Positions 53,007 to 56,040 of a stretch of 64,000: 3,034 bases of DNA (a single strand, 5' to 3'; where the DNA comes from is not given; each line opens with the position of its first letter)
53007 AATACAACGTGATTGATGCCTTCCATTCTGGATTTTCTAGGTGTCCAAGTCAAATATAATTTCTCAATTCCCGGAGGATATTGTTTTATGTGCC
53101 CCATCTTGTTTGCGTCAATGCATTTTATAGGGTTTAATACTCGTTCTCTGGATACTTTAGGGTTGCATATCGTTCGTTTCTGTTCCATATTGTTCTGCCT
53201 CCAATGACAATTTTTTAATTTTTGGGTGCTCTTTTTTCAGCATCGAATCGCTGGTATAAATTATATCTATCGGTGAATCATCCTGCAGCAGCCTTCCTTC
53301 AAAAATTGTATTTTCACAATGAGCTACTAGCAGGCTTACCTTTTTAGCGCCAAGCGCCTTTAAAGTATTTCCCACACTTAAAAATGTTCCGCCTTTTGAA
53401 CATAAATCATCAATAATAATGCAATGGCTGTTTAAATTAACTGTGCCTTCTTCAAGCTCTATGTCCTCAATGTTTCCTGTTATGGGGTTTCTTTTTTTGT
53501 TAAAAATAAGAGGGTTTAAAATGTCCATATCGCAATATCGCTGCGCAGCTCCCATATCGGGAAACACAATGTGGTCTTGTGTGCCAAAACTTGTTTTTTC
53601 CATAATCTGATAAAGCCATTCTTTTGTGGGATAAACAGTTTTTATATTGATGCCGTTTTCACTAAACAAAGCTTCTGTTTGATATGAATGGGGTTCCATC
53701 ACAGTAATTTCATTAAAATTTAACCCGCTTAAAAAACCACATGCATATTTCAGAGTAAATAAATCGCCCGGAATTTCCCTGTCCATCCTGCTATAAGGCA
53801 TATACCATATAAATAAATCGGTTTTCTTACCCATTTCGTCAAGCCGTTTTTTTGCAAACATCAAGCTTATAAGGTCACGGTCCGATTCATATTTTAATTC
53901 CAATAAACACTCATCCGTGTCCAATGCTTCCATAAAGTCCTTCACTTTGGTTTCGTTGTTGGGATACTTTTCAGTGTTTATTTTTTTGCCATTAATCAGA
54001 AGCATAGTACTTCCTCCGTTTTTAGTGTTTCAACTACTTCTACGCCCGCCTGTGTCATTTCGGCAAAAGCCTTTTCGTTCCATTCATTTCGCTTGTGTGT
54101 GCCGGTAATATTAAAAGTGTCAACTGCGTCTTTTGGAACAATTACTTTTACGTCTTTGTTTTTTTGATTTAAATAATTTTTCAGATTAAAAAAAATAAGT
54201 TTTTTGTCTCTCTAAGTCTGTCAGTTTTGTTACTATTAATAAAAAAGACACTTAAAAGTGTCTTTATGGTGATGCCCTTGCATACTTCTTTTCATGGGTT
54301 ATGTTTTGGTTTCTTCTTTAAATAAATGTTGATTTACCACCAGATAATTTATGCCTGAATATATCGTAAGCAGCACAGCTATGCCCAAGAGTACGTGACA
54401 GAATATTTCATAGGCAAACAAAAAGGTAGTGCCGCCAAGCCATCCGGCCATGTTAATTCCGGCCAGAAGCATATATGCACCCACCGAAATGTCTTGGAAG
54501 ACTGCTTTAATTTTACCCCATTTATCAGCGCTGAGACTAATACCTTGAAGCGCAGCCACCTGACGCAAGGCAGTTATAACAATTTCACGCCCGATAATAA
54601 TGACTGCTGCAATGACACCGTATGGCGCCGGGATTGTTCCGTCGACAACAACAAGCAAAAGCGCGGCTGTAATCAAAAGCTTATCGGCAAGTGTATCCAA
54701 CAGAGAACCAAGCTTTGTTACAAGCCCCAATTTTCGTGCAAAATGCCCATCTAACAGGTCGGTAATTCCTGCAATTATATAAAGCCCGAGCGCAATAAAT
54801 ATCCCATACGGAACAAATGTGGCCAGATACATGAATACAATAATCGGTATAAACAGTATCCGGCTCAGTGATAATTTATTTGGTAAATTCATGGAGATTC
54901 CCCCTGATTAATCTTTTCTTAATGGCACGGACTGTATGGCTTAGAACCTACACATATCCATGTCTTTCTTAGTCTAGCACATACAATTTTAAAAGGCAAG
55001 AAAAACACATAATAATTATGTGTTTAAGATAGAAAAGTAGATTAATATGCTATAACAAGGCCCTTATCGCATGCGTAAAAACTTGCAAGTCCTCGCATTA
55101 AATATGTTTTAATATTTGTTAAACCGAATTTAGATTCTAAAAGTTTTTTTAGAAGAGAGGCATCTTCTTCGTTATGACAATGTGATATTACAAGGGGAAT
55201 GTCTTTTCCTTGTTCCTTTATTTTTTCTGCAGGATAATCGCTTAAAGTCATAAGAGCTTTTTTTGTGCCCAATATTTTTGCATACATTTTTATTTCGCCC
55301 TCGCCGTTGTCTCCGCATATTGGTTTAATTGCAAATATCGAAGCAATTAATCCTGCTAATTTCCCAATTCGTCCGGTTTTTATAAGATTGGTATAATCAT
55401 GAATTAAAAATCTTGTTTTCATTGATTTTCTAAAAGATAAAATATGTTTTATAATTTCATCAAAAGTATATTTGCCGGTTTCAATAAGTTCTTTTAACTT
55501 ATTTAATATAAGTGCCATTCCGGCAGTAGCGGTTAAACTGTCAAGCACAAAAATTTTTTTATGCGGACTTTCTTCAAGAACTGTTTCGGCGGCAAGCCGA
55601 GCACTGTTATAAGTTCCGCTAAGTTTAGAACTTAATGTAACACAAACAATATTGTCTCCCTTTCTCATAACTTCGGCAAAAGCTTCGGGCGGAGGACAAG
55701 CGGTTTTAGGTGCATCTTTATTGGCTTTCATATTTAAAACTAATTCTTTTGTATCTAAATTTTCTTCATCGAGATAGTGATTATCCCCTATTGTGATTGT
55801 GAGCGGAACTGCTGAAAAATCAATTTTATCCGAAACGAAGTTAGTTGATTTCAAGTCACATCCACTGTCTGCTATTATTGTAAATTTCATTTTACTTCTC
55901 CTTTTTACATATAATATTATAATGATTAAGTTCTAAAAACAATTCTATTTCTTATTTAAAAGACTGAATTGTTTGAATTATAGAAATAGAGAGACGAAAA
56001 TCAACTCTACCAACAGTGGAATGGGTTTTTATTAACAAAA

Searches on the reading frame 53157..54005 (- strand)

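Call 62: search_protein_families(library=pfam, proteins=[window:53157-54005:-], max_evalue=0.01)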
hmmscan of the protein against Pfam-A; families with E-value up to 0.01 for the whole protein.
window:53157-54005:- (282 aa): 2 families
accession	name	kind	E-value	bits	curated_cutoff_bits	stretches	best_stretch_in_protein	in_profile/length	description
PF00156.33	Pribosyltran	-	1.9e-05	24.5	26.3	1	192-229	87-124/158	Phosphoribosyl transferase domain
PF14572.12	Pribosyl_synth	-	0.0035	17.7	27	1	195-254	86-144/184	Phosphoribosyl synthetase-associated domain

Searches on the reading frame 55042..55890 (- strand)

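Call 62: search_protein_families(library=pfam, proteins=[window:55042-55890:-], max_evalue=0.01)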
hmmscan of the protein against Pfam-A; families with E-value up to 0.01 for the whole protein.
window:55042-55890:- (282 aa): 1 family
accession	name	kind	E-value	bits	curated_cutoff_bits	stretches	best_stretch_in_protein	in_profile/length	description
PF02645.21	DegV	-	2.6e-60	204.6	27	1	2-262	1-257/280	Uncharacterised protein, DegV family COG1307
